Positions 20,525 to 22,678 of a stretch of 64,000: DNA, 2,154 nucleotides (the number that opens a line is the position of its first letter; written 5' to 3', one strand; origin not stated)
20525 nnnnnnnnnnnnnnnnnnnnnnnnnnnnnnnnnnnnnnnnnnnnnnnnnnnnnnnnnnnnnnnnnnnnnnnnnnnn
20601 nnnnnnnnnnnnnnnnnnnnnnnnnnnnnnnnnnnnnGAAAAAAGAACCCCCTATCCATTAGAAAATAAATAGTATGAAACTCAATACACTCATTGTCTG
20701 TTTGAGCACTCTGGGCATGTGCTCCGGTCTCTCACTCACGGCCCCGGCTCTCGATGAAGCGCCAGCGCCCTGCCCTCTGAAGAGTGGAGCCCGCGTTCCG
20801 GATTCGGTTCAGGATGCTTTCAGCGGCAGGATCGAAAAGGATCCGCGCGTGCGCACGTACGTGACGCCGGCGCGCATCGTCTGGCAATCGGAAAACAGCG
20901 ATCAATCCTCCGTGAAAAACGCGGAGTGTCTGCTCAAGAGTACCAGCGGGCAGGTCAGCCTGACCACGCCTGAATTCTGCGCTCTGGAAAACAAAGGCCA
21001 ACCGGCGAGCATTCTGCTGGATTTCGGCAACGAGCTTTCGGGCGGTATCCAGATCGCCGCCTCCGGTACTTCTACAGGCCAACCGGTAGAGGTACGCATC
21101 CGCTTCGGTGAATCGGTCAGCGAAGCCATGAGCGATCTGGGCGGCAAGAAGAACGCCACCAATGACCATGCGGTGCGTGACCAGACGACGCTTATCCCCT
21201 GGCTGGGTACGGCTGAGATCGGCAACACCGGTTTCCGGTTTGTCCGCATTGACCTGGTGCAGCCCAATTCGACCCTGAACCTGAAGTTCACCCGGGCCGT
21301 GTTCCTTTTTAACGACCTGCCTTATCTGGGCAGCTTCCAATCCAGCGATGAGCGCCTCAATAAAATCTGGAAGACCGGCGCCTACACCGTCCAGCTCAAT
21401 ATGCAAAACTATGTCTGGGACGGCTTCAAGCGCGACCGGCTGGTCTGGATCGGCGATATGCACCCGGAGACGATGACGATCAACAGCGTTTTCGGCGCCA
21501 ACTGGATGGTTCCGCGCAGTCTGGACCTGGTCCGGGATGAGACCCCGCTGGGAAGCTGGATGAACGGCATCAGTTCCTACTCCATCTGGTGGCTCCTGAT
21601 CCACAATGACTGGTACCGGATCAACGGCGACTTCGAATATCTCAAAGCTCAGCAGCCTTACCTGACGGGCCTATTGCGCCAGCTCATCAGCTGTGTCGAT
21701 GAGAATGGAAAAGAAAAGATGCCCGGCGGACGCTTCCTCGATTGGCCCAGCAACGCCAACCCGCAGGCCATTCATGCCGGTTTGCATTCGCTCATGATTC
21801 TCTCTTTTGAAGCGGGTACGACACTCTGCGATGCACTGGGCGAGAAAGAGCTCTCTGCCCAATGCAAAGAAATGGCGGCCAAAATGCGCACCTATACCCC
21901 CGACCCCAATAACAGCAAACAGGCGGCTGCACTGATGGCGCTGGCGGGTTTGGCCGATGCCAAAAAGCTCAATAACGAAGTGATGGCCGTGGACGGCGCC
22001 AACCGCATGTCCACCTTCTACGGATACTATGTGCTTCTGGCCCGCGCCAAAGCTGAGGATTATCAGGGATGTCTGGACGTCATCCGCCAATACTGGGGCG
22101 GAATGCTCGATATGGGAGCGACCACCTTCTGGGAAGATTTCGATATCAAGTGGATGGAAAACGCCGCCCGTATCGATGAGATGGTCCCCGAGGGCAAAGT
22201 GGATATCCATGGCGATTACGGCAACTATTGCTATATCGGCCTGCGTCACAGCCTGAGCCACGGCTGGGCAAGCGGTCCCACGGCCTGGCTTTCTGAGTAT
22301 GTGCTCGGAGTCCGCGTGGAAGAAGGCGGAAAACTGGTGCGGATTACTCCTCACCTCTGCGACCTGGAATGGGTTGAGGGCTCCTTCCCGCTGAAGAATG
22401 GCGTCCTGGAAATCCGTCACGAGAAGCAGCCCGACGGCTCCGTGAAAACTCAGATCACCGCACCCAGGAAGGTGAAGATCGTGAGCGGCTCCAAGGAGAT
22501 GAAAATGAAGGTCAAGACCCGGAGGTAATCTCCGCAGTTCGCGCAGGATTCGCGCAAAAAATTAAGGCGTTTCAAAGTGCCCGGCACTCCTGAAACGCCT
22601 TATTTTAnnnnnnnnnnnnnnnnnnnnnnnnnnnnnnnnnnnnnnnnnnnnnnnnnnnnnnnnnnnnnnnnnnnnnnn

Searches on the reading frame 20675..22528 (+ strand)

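Call 14: search_protein_families(library=pfam, proteins=[window:20675-22528:+], max_evalue=0.01)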
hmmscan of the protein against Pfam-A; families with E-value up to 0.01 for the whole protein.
window:20675-22528:+ (617 aa): 3 families
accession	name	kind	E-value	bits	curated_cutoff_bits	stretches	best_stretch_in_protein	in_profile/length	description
PF17389.8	Bac_rhamnosid6H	-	4e-14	53.1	24.5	1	218-361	3-157/339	Bacterial alpha-L-rhamnosidase 6 hairpin glycosidase domain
PF21104.3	Glyco_hydro_78_N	-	0.00014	21.9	27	1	108-207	34-137/142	Glycosyl hydrolase family 78 alpha-rhamnosidase N-terminal domain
PF17390.7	Bac_rhamnosid_C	-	0.0012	19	22.1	1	549-601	6-58/78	Bacterial alpha-L-rhamnosidase C-terminal domain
